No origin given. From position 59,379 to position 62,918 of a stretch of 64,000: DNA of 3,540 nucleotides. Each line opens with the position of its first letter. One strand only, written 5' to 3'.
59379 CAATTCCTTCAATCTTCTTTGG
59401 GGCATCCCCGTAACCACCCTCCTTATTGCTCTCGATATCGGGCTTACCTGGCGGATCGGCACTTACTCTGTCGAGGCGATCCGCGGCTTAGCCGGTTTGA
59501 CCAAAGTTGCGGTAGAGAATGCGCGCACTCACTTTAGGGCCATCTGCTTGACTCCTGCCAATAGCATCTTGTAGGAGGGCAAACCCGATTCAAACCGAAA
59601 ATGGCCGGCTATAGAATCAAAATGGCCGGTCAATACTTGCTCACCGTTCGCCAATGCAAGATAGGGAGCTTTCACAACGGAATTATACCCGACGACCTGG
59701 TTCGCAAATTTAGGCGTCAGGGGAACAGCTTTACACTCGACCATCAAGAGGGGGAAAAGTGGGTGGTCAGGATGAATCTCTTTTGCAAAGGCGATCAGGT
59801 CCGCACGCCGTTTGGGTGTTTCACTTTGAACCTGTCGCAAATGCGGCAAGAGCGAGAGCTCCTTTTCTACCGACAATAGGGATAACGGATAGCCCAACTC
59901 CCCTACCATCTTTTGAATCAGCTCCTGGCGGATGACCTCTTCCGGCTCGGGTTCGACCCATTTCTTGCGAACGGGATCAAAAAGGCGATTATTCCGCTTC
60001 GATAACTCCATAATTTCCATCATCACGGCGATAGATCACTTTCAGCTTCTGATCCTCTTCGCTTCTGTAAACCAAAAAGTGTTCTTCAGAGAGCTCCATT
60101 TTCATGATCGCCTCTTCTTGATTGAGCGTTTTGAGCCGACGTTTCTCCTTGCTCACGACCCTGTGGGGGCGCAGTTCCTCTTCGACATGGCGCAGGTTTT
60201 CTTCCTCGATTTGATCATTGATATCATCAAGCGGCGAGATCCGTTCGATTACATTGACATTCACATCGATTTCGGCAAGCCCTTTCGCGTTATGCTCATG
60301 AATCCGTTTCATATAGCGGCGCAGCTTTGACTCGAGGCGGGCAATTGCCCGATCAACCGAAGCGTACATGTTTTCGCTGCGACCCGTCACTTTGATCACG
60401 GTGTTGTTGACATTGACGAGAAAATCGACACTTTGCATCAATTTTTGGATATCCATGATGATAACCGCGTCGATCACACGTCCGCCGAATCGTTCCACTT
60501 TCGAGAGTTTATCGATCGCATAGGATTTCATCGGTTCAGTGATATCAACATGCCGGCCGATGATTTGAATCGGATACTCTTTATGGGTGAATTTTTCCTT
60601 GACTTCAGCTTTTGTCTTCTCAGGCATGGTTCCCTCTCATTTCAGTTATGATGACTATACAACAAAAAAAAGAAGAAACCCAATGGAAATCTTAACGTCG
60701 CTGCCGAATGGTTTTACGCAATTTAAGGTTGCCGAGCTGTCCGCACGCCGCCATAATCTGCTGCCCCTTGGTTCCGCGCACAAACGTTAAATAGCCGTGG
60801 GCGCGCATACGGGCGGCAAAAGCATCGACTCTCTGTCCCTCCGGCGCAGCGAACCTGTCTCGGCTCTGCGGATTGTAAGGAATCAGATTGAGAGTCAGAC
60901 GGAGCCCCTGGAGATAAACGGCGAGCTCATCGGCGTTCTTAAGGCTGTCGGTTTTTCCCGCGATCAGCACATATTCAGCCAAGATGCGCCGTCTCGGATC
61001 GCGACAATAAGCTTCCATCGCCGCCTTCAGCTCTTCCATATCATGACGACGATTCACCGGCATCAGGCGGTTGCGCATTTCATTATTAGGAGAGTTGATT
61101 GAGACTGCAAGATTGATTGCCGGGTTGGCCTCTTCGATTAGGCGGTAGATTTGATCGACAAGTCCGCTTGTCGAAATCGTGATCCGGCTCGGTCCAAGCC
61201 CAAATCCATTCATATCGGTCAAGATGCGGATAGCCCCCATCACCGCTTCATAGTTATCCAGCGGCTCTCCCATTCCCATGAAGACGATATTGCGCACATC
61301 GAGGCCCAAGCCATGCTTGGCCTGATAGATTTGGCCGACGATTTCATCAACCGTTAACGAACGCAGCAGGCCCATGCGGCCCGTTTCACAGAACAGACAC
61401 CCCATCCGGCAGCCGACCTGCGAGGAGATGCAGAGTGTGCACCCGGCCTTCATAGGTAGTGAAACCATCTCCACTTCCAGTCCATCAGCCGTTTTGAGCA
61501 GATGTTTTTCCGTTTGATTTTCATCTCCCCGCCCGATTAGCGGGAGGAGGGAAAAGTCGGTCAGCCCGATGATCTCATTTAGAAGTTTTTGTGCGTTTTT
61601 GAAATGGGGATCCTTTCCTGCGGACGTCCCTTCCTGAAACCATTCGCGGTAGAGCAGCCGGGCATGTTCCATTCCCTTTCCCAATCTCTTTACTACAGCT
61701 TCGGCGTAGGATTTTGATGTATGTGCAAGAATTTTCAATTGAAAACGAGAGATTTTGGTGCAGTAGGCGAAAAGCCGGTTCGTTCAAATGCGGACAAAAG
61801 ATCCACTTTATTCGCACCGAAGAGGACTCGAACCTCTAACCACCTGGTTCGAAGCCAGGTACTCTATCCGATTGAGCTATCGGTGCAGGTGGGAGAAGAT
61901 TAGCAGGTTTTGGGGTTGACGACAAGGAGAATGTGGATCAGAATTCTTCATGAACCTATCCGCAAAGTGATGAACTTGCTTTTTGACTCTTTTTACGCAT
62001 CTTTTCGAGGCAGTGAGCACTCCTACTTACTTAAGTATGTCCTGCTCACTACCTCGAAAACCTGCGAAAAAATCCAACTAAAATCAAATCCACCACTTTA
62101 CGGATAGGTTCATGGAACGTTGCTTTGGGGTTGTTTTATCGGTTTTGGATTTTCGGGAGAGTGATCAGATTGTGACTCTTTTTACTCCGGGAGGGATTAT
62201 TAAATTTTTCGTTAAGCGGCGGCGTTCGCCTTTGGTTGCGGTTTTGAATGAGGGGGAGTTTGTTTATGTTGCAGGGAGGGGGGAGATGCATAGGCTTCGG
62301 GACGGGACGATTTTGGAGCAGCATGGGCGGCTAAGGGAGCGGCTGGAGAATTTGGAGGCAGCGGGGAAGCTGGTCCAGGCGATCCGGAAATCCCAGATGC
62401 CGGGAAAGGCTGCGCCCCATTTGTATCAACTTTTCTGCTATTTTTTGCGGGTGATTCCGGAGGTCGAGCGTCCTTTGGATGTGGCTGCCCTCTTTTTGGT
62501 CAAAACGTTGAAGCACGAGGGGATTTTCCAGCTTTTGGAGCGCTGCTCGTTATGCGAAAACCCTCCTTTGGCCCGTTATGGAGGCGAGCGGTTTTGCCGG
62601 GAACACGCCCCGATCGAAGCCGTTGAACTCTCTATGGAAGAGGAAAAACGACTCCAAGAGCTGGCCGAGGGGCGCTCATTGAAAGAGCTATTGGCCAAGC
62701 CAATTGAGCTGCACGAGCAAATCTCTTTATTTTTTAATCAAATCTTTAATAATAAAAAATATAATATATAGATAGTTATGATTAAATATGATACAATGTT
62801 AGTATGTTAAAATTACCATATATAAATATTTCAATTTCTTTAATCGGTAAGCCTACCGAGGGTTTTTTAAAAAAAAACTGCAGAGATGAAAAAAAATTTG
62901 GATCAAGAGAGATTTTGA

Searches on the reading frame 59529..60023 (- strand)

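Call 45: search_protein_families(library=pfam, proteins=[window:59529-60023:-], max_evalue=0.001)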
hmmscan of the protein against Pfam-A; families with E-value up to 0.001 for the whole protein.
window:59529-60023:- (164 aa): 1 family
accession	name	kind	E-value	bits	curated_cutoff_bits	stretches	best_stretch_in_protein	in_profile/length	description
PF13588.12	HSDR_N_2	-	1.2e-15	58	25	1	27-146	1-107/110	Type I restriction enzyme R protein N terminus (HSDR_N)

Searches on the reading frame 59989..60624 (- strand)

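Call 45: search_protein_families(library=pfam, proteins=[window:59989-60624:-], max_evalue=0.001)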
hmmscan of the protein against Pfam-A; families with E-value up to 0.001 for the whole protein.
window:59989-60624:- (211 aa): 2 families
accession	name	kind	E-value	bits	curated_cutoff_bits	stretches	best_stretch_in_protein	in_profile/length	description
PF16321.10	Ribosom_S30AE_C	-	5.1e-18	65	25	1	154-207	4-57/57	Sigma 54 modulation/S30EA ribosomal protein C terminus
PF02482.25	Ribosomal_S30AE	-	1e-17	65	23.7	1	19-108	1-87/88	Sigma 54 modulation protein / S30EA ribosomal protein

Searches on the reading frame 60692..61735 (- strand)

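Call 45: search_protein_families(library=pfam, proteins=[window:60692-61735:-], max_evalue=0.001)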
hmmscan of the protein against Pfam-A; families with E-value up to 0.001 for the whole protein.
window:60692-61735:- (347 aa): 1 family
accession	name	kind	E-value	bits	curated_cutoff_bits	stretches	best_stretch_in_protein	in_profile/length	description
PF04055.27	Radical_SAM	-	4.8e-18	66.3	29.5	1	104-264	2-157/166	Radical SAM superfamily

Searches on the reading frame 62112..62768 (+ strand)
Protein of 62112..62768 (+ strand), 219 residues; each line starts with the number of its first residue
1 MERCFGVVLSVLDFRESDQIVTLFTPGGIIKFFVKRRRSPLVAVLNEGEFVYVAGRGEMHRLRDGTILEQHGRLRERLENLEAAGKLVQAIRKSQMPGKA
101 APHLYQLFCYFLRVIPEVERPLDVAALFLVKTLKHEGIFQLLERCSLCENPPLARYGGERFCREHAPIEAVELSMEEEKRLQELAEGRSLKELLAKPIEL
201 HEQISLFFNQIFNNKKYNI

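Call 45: search_protein_families(library=pfam, proteins=[window:62112-62768:+], max_evalue=0.001)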
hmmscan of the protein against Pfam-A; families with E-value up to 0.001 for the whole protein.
window:62112-62768:+ (219 aa): 2 families
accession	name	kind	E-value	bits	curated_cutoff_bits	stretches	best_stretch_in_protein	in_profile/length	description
PF11967.14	RecO_N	-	4.7e-09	36.6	27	1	3-69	5-78/80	Recombination protein O N terminal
PF02565.21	RecO_C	-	5e-06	26.8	22.1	1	84-193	10-127/157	Recombination protein O C terminal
